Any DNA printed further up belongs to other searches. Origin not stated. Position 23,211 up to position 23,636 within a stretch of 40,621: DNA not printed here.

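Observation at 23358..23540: Cys4 zinc-ribbon mini-protein at the gene 5.9 (RecBCD inhibitor) locus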

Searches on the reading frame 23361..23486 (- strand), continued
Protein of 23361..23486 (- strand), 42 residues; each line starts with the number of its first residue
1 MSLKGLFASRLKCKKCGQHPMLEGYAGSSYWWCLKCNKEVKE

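Call 53: find_encoding_contigs(protein=P0007, flank=4000, max_places=4)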
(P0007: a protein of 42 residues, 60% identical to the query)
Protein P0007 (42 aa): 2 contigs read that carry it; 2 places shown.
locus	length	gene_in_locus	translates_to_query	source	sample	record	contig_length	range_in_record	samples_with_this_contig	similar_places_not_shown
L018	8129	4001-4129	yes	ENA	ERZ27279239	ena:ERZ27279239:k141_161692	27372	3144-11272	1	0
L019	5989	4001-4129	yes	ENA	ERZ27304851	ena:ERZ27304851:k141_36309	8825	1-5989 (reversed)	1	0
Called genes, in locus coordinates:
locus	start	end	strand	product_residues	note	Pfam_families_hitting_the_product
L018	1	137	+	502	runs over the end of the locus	PF21268:Helic-prim_T7_N, PF01751:Toprim, PF13155:Toprim_2, PF13662:Toprim_4 (faint), PF03796:DnaB_C, PF06745:ATPase (faint), PF13481:AAA_25 (weak)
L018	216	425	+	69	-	PF17565:DUF5471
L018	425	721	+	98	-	PF17574:TA_inhibitor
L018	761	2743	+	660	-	PF00476:DNA_pol_A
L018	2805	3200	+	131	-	PF13392:HNH_3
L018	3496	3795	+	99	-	PF11247:Phage_T7_55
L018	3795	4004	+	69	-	-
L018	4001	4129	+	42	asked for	-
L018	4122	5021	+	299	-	-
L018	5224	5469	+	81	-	PF10911:T7-like_Y65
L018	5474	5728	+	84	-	PF17570:T7-like_gp67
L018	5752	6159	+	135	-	-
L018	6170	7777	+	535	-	PF12236:Head-tail_con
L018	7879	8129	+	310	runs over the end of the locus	PF05396:Phage_T7_Capsid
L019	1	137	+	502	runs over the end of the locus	PF21268:Helic-prim_T7_N, PF01751:Toprim, PF13155:Toprim_2, PF13662:Toprim_4 (faint), PF03796:DnaB_C, PF06745:ATPase (faint), PF13481:AAA_25 (weak)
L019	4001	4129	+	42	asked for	-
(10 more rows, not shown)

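Call 60: find_encoding_contigs(protein=P0012, flank=5000, max_places=4)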
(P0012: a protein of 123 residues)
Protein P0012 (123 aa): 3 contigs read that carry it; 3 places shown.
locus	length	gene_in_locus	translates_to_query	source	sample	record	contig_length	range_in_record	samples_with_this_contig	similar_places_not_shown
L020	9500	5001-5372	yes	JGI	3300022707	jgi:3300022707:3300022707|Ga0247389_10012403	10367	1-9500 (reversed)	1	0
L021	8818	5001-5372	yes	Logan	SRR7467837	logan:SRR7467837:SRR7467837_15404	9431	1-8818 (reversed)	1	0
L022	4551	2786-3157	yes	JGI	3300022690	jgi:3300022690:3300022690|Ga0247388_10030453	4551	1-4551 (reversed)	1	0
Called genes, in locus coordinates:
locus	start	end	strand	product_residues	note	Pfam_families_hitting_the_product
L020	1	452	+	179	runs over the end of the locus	PF00574:CLP_protease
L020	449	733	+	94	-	-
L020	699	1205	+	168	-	-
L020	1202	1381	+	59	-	-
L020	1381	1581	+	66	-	-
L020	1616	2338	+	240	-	PF10108:DNA_pol_B_exo2 (faint), PF13482:RNase_H_2, PF01612:DNA_pol_A_exo1 (weak)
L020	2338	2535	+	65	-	-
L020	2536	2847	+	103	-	-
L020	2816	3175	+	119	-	PF18909:dGTP_diPhyd_N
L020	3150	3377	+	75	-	-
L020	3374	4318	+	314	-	PF12705:PDDEXK_1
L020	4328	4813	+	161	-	PF04098:Rad52_Rad22 (weak)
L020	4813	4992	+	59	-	-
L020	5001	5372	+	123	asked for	-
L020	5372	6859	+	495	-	PF13481:AAA_25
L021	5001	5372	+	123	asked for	-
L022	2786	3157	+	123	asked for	-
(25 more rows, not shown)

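Call 61: find_encoding_contigs(protein=P0011, flank=5000, max_places=3)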
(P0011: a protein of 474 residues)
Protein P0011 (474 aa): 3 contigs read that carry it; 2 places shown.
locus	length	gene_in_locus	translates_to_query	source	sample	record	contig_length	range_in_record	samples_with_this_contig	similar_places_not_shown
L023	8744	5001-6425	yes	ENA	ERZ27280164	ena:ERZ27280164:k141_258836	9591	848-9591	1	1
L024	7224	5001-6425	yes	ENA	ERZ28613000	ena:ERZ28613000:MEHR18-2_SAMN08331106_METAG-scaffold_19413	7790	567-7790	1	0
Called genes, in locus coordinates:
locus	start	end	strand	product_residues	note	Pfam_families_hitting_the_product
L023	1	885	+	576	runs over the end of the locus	?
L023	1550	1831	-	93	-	-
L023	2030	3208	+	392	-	-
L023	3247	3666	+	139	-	-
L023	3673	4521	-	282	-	PF13276:HTH_21, PF00665:rve, PF24764:rva_4 (weak), PF13683:rve_3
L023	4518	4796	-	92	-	PF01527:HTH_Tnp_1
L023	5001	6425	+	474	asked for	PF00929:RNase_T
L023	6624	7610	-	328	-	PF11672:DUF3268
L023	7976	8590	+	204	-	PF13532:2OG-FeII_Oxy_2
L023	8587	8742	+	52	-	?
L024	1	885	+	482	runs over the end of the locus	?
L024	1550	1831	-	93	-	-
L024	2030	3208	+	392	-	-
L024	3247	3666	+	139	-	-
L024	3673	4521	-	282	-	PF13276:HTH_21, PF00665:rve, PF24764:rva_4 (weak), PF13683:rve_3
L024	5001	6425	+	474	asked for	PF00929:RNase_T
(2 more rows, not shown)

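Call 63: find_homologous_proteins(query=A3, max_evalue=10)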
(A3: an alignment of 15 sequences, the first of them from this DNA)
Query A3 (15 sequences) (42 aa, profile of the alignment): 9 proteins with E <= 10 among 56 candidates.
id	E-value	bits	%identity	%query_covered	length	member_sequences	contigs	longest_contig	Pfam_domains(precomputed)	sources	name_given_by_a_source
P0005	1.6e-20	90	60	100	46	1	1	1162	PF26435.2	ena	-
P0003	2.1e-20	90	71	100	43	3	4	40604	-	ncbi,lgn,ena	-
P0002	2.3e-20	90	86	100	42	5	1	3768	-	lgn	-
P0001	2.8e-20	90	98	100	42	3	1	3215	-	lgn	-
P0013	1.4e-18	84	68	95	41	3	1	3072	-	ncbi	-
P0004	1.6e-18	84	60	100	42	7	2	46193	-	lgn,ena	-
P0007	5.1e-18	82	60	95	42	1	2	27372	-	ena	-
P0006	3.5e-17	80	63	95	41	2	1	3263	-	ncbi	ncbi:hypothetical protein OUHCRE19_42430 [Enterobacter asburiae]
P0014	5.8e-13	66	52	100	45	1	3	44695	-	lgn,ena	-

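Call 64: find_encoding_contigs(protein=P0014, flank=4000, max_places=3)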
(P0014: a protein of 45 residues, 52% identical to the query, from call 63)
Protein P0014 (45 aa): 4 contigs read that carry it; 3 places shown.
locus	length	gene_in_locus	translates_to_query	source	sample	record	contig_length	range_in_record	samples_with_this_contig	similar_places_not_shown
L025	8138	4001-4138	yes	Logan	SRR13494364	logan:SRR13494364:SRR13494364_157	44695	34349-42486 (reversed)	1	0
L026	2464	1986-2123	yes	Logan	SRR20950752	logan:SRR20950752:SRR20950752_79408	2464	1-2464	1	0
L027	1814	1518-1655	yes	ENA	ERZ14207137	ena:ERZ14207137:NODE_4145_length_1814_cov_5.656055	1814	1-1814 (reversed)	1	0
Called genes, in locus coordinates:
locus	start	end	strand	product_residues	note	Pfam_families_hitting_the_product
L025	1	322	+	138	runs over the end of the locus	-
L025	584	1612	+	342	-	-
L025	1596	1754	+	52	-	-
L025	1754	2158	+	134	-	PF02945:Endonuclease_7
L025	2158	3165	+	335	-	-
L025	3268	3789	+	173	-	PF18909:dGTP_diPhyd_N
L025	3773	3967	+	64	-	-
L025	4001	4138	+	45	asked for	-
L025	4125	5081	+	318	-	PF14743:DNA_ligase_OB_2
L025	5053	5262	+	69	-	-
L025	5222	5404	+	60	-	-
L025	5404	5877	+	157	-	PF00583:Acetyltransf_1, PF13508:Acetyltransf_7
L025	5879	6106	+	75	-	-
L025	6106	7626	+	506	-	PF12236:Head-tail_con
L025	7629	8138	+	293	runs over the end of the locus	-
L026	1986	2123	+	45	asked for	-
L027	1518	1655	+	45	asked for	-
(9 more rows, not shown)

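Call 69: fold_search(model_id=the predicted structure, library=viral)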
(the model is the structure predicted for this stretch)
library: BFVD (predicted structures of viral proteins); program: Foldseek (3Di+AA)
matches with E <= 10: 408; with E <= 0.001: 1
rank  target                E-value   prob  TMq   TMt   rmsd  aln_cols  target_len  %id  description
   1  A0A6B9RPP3            1.7e-04  1.00  0.76  0.76   1.4        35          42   83  Uncharacterized protein [Escherichia phage vB_EcoP_PHB19]
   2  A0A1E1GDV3            8.3e-02  0.97  0.55  0.36   3.5        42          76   24  (no name in the UniProt tables at hand)
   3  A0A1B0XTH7            1.2e-01  0.98  0.59  0.48   2.1        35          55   31  (no name in the UniProt tables at hand)
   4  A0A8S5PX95            1.4e-01  0.97  0.55  0.49   2.1        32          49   25  Uncharacterized protein [Siphoviridae sp. ct2vX3]
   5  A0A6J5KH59            1.4e-01  0.96  0.61  0.54   2.5        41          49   24  Uncharacterized protein [uncultured Caudovirales phage]
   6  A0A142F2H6            1.5e-01  0.97  0.53  0.14   3.4        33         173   33  Antitoxin [Mycobacterium phage Bipper]
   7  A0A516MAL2            1.5e-01  0.97  0.62  0.39   4.5        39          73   18  (no name in the UniProt tables at hand)
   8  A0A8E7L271            1.5e-01  0.96  0.62  0.50   2.9        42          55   21  (no name in the UniProt tables at hand)
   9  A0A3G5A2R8            1.5e-01  0.92  0.53  0.21   3.0        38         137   29  Translation initiation factor 2 subunit beta [Harvfovirus sp.]
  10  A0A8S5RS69            1.6e-01  0.99  0.59  0.36   2.5        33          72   27  Tetraacyldisaccharide-1-P 4-kinase [Myoviridae sp. ct5xZ3]
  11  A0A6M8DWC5            1.6e-01  0.96  0.62  0.32   4.3        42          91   14  (no name in the UniProt tables at hand)
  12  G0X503                1.6e-01  0.94  0.60  0.48   3.7        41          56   22  Uncharacterized protein [Salmonella phage 7-11]
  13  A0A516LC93            1.7e-01  0.94  0.56  0.46   4.7        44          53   18  (no name in the UniProt tables at hand)
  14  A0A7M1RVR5            1.9e-01  0.95  0.62  0.55   2.7        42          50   26  Lysine biosynthesis protein [uncultured phage cr107_1]
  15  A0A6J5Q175            2.4e-01  0.94  0.54  0.29   2.2        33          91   21  Uncharacterized protein [uncultured Caudovirales phage]
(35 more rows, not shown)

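Call 77: search_protein_families(library=ncbifam, alignment_id=A1, max_evalue=1)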
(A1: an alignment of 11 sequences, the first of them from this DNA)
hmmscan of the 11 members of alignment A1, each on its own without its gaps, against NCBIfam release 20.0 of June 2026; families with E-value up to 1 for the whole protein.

A. member 1, seq(42 aa): 1 family
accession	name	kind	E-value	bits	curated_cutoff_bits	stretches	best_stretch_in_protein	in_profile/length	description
TIGR00280.1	eL43_euk_arch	equivalog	0.041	14.2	95.8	1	9-40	35-64/92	50S ribosomal protein L37Ae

B. families by the number of members that match (of 11 scanned): 11 families
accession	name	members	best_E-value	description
NF047912.1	ECs_2282_CxxC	4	0.038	ECs_2282 family putative zinc-binding protein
NF001607.0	PRK00398.1-4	4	0.042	DNA-directed RNA polymerase subunit P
NF001669.0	PRK00432.1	3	0.013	30S ribosomal protein S27ae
NF041913.1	HVO_2142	3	0.034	HVO_2142 family zinc finger protein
NF040506.1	PG0870_Nterm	3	0.034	PG0870-related protein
TIGR00280.1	eL43_euk_arch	3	0.041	50S ribosomal protein L37Ae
NF047723.1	TransFacS4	2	0.036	transcription factor S4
NF003058.0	PRK03976.1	2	0.054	50S ribosomal protein L37ae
NF010551.0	PRK13945.1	2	0.14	DNA-formamidopyrimidine glycosylase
NF041909.1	HVO_2753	1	0.049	HVO_2753 family zinc finger protein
TIGR04105.1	FeFe_hydrog_B1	1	0.09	monomeric [FeFe] hydrogenase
